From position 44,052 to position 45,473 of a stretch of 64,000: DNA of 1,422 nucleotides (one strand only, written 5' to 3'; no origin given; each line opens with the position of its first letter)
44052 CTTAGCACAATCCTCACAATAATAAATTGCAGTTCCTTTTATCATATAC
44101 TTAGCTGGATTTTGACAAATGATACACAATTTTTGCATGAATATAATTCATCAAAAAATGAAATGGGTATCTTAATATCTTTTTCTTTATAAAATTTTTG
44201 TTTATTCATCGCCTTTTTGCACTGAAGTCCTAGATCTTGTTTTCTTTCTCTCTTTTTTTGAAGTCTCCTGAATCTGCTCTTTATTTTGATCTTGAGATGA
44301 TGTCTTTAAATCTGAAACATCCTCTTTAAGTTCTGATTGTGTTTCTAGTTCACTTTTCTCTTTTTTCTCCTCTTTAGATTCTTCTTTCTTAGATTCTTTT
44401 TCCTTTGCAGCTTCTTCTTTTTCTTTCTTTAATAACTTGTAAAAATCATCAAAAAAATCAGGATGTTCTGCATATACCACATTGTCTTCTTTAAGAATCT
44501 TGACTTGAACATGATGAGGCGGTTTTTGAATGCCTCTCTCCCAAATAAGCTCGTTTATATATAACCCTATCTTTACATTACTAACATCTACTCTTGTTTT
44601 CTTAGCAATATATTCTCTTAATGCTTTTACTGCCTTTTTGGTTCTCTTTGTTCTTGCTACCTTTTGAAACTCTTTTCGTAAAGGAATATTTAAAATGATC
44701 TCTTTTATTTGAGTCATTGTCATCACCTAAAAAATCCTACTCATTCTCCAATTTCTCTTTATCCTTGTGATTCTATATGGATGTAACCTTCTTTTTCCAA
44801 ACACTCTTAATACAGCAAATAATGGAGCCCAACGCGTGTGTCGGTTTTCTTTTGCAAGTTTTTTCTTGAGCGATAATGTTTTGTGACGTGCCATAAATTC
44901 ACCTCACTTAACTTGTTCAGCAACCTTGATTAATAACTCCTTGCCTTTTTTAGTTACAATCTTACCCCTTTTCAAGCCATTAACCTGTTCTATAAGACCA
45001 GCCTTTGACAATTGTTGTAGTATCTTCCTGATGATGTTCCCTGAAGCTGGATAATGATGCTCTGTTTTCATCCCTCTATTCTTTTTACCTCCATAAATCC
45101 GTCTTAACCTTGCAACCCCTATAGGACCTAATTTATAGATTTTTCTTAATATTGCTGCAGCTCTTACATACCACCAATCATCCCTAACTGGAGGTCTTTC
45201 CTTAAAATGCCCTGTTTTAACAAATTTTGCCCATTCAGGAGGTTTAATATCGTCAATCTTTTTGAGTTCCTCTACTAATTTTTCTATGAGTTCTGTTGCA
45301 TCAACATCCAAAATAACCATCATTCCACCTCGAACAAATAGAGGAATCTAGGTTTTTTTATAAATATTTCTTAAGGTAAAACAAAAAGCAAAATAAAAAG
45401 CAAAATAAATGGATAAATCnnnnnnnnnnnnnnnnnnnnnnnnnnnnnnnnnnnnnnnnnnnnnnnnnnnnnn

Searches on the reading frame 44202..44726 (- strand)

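Call 12: search_protein_families(library=pfam, proteins=[window:44202-44726:-], max_evalue=0.001)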
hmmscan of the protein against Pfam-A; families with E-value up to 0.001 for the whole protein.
window:44202-44726:- (174 aa): 1 family
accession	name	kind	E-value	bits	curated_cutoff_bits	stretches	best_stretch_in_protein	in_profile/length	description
PF01198.24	Ribosomal_L31e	-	2.1e-10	41.1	25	1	14-80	9-73/82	Ribosomal protein L31e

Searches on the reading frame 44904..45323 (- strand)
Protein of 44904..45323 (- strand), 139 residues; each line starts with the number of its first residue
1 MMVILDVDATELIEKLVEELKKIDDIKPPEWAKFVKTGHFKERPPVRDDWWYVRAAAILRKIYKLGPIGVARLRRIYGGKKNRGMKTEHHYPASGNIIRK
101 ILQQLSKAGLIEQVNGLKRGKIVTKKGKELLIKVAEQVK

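Call 12: search_protein_families(library=pfam, proteins=[window:44904-45323:-], max_evalue=0.001)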
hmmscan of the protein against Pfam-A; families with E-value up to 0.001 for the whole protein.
window:44904-45323:- (139 aa): 1 family
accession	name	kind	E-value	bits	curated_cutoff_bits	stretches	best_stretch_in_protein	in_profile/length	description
PF01090.25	Ribosomal_S19e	-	8.5e-52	175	29.4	1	5-138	3-134/137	Ribosomal protein S19e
